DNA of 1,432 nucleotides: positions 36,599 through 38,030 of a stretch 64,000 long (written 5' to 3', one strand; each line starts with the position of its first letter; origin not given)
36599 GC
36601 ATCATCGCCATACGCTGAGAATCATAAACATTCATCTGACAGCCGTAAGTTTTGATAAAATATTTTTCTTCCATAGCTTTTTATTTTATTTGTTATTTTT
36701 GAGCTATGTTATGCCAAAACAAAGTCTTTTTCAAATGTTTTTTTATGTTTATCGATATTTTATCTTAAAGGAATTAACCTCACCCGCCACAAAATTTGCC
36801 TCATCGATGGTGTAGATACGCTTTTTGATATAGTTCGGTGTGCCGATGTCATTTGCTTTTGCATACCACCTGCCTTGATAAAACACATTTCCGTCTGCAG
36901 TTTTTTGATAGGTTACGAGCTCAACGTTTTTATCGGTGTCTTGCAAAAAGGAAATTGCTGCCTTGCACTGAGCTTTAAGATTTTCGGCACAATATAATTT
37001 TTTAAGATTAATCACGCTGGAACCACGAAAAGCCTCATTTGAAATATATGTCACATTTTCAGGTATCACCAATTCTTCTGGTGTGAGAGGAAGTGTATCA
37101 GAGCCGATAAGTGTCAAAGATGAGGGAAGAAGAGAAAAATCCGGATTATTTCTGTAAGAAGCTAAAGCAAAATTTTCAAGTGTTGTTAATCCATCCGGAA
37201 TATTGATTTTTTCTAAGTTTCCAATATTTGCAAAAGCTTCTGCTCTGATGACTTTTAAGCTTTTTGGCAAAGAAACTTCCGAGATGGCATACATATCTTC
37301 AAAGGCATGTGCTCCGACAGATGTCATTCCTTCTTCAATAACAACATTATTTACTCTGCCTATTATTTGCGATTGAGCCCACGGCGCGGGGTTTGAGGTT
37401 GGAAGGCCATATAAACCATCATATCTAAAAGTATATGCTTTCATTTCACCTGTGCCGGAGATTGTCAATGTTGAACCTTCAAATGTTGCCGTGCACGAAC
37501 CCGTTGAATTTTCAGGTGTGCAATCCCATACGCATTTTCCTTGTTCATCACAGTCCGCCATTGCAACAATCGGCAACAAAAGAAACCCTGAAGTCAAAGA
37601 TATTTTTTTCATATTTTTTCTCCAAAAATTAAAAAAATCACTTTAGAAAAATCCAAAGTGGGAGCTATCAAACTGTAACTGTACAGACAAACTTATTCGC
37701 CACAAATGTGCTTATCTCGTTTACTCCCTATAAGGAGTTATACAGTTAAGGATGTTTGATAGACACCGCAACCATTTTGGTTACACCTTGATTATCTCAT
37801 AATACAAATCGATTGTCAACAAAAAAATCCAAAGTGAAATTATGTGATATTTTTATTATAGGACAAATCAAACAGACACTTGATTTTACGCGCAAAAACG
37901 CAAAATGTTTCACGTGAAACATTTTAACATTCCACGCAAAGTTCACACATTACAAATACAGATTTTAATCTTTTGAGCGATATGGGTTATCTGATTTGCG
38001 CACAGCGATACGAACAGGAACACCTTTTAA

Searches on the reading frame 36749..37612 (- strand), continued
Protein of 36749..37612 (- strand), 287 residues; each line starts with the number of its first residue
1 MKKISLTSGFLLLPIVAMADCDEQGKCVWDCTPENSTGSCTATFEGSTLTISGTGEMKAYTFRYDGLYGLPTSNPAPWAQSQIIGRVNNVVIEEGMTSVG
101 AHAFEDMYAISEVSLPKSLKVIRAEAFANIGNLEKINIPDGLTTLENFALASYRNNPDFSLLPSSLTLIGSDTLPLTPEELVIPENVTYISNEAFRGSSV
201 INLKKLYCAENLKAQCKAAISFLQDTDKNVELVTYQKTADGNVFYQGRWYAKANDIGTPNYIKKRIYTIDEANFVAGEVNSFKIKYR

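Call 49: find_encoding_contigs(protein=P0041, flank=10000, max_places=2)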
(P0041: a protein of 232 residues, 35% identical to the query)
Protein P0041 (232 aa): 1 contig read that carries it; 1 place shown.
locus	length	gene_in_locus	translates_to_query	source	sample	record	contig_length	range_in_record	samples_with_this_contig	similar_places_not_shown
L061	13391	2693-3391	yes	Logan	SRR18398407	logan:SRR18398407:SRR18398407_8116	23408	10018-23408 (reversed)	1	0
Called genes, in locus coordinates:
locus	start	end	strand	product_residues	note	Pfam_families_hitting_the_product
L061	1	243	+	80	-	?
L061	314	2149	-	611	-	PF02518:HATPase_c (weak), PF13589:HATPase_c_3, PF00183:HSP90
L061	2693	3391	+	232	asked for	PF13306:LRR_5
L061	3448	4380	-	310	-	PF01134:GIDA (faint), PF07992:Pyr_redox_2, PF12831:FAD_oxidored (faint), PF13738:Pyr_redox_3, PF00070:Pyr_redox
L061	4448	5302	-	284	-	-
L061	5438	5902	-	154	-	PF01957:NfeD (weak)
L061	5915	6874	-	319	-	PF01145:Band_7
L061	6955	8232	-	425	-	PF07690:MFS_1, PF13000:Acatn, PF07690:MFS_1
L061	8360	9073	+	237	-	PF11967:RecO_N, PF02565:RecO_C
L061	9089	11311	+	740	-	PF00521:DNA_topoisoIV, PF03989:DNA_gyraseA_C (faint)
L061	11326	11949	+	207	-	PF03548:LolA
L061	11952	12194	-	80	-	-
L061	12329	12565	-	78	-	-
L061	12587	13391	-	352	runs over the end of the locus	PF02661:Fic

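Call 50: find_encoding_contigs(protein=P0058, flank=10000, max_places=3)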
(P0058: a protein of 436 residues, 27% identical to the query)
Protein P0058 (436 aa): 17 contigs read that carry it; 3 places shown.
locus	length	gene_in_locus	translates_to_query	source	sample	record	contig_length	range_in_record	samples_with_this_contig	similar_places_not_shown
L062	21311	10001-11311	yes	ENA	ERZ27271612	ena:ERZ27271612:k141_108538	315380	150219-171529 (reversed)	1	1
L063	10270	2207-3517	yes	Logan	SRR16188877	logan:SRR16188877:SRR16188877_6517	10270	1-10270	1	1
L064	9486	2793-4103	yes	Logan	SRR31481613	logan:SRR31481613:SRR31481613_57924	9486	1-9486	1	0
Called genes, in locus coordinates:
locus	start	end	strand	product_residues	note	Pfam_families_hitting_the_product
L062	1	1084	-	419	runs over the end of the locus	PF06245:DUF1015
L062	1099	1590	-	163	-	PF04073:tRNA_edit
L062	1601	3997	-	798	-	PF00488:MutS_V, PF20297:MSSS, PF01713:Smr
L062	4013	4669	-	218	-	PF09224:DUF1961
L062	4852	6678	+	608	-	PF13522:GATase_6, PF13537:GATase_7, PF01380:SIS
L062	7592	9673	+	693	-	PF12437:GSIII_N, PF00120:Gln-synt_C, PF18318:Gln-synt_C-ter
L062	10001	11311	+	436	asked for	PF13306:LRR_5, PF13855:LRR_8 (faint), PF13306:LRR_5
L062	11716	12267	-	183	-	PF05683:Fumerase_C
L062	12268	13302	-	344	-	PF00702:Hydrolase (weak), PF13419:HAD_2 (faint), PF13242:Hydrolase_like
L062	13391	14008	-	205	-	PF00475:IGPD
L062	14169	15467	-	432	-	PF00815:Histidinol_dh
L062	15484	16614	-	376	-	PF00226:DnaJ, PF01556:DnaJ_C, PF27659:CHP02642 (faint), PF00684:DnaJ_CXXCXGXG, PF20833:RNase_E_G_Thio (faint), PF27439:DnaJ_C_2 (weak)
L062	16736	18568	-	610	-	PF00012:HSP70, PF06723:MreB_Mbl, PF00012:HSP70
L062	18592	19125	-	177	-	PF01025:GrpE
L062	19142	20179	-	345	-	PF01628:HrcA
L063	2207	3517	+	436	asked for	PF13306:LRR_5, PF13855:LRR_8 (faint), PF13306:LRR_5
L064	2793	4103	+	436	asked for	PF13306:LRR_5, PF13855:LRR_8 (faint), PF13306:LRR_5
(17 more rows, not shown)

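Call 51: find_encoding_contigs(protein=P0075, flank=10000, max_places=2)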
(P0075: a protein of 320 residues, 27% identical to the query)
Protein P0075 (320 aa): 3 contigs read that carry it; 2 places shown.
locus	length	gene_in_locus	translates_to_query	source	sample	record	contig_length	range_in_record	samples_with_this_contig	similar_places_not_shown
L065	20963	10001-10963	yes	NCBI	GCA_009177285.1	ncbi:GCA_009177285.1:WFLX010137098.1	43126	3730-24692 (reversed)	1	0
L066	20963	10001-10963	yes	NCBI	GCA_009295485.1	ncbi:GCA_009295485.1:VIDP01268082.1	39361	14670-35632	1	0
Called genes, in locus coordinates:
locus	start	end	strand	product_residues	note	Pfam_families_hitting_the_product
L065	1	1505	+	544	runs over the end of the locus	-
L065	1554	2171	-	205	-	-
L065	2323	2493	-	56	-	PF00037:Fer4, PF13237:Fer4_10, PF14697:Fer4_21, PF12838:Fer4_7, PF13187:Fer4_9, PF13484:Fer4_16 (weak), PF12797:Fer4_2 (weak), PF00037:Fer4 (weak), +4 more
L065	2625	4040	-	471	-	-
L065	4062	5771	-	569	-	-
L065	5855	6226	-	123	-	-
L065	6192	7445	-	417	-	-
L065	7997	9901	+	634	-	PF02518:HATPase_c (weak), PF13589:HATPase_c_3, PF00183:HSP90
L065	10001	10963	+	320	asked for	PF13306:LRR_5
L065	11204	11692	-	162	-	-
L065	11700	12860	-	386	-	PF02517:Rce1-like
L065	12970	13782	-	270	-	PF04909:Amidohydro_2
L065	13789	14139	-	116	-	PF01022:HTH_5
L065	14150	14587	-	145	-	-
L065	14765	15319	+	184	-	-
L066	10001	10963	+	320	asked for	PF13306:LRR_5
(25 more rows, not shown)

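Call 83: list_cluster_members(proteins=[P0001])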
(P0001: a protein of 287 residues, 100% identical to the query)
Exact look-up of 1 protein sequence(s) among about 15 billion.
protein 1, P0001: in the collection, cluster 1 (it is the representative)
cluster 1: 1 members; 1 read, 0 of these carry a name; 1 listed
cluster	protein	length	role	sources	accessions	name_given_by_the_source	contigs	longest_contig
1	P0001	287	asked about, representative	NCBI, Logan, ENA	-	-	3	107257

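Call 84: find_encoding_contigs(protein=P0001, flank=1000, max_places=3)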
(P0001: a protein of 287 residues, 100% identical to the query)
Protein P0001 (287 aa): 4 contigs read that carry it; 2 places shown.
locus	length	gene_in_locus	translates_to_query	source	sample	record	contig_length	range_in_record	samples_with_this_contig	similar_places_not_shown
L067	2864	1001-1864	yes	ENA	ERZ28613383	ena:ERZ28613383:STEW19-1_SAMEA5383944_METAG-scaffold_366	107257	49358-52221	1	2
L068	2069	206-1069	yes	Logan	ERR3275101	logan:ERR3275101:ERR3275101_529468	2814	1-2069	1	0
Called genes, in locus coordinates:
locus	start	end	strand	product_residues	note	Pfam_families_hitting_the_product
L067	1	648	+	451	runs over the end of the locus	PF00071:Ras, PF01926:MMR_HSR1, PF02421:FeoB_N, PF00009:GTP_EFTU, PF02421:FeoB_N, PF04548:AIG1, PF01926:MMR_HSR1, PF14714:KH_dom-like, +6 more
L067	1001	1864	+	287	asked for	PF13306:LRR_5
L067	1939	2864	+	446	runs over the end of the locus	PF00919:UPF0004, PF04055:Radical_SAM, PF01938:TRAM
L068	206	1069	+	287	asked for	PF13306:LRR_5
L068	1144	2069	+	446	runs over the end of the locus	PF00919:UPF0004, PF04055:Radical_SAM, PF01938:TRAM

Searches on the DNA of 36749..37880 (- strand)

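Call 7: search_rna_families(source=window, start=37570, end=37880, threshold=evalue, max_evalue=10, show_alignments=3)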
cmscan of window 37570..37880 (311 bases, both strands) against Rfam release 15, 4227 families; matches with E-value up to 10: 9.
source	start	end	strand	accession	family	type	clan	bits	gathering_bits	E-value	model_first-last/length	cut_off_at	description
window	37598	37741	-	RF04310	nqrA-II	Cis-reg;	-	23.3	55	0.083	1-174/174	no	nqrA-II ncRNA motif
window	37662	37763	-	RF02554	ppoRNA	Gene; rRNA;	-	21.2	99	0.14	1-98/98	no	mt-5S-like P. polycephalum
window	37789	37871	+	RF04327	snoMe28S-A3420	Gene; snRNA; snoRNA; CD-box;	-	19.8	60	5.9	1-98/98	no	Drosophila C/D box small nucleolar RNA snoMe28S-A3420 family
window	37630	37739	-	RF00515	PyrR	Cis-reg;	-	17.1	54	5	1-115/115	no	PyrR binding site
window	37800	37862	-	RF01604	plasmodium_snoR28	Gene; snRNA; snoRNA; CD-box;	-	16.7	63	7.8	1-78/78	no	small nucleolar RNA snoR28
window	37610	37658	-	RF02980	freshwater-2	Cis-reg;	-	15.7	49.9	4.7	1-84/84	no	freshwater-2 RNA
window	37783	37837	-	RF03886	mir-1993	Gene; miRNA;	-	15.1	82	2.9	1-69/69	no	mir-1993 microRNA precursor family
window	37601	37668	-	RF02716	sno_ncR3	Gene; snRNA; snoRNA; CD-box;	-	13.3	88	4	1-75/75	no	Small nucleolar RNA ncR3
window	37618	37756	-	RF00618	U4atac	Gene; snRNA; splicing;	CL00007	13.1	53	6.2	1-132/132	no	U4atac minor spliceosomal RNA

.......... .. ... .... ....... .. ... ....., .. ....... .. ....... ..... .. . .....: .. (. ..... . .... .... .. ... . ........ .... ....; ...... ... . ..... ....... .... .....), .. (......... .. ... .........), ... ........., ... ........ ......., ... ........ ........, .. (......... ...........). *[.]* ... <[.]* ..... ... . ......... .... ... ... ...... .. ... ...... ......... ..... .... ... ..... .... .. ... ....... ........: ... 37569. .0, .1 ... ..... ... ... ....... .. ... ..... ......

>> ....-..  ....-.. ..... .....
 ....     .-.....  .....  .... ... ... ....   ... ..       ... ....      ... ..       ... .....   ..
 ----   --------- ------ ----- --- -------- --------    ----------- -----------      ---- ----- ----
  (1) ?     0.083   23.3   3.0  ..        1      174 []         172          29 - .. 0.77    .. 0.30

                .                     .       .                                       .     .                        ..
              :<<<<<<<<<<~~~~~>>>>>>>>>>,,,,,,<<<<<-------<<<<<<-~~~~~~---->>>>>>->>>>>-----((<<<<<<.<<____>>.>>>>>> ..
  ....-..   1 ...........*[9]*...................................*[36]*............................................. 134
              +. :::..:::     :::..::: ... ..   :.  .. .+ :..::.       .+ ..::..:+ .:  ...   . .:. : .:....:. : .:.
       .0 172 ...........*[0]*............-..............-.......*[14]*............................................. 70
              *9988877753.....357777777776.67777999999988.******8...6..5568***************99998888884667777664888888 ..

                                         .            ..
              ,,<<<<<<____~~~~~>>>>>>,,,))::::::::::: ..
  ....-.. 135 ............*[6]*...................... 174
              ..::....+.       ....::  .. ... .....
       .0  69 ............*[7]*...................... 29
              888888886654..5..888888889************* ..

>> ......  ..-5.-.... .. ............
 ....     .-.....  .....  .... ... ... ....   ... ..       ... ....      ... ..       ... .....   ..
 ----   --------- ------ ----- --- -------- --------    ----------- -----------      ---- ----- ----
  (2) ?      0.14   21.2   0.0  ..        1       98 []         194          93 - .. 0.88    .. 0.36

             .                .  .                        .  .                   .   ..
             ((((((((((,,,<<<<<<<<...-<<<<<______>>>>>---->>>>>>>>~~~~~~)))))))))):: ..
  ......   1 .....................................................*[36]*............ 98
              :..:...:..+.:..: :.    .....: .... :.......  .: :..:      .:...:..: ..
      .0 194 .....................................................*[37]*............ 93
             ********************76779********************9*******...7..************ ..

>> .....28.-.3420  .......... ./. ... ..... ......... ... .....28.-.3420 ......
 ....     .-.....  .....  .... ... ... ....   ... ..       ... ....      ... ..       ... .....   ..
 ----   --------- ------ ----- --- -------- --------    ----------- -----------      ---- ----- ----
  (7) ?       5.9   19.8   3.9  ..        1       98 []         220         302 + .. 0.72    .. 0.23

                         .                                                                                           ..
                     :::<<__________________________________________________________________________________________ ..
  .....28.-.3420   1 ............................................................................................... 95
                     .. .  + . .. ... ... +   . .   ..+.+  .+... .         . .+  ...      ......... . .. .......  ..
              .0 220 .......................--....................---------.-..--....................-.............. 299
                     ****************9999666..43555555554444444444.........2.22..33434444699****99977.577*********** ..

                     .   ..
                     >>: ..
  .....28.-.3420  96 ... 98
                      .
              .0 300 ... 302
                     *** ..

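Call 71: search_rna_families(sources=[L005, L060, L054], threshold=gathering)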
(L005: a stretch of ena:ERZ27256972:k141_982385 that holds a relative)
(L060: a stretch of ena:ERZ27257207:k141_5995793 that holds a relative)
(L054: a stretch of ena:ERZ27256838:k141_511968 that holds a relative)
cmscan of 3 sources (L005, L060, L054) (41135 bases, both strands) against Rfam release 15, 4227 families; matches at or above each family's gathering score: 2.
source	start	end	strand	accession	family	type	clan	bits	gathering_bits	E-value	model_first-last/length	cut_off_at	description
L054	11133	11218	-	RF00005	tRNA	Gene; tRNA;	CL00001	59.7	29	1.4e-10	1-71/71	no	tRNA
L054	13001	13087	-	RF00005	tRNA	Gene; tRNA;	CL00001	56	29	1.5e-09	1-71/71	no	tRNA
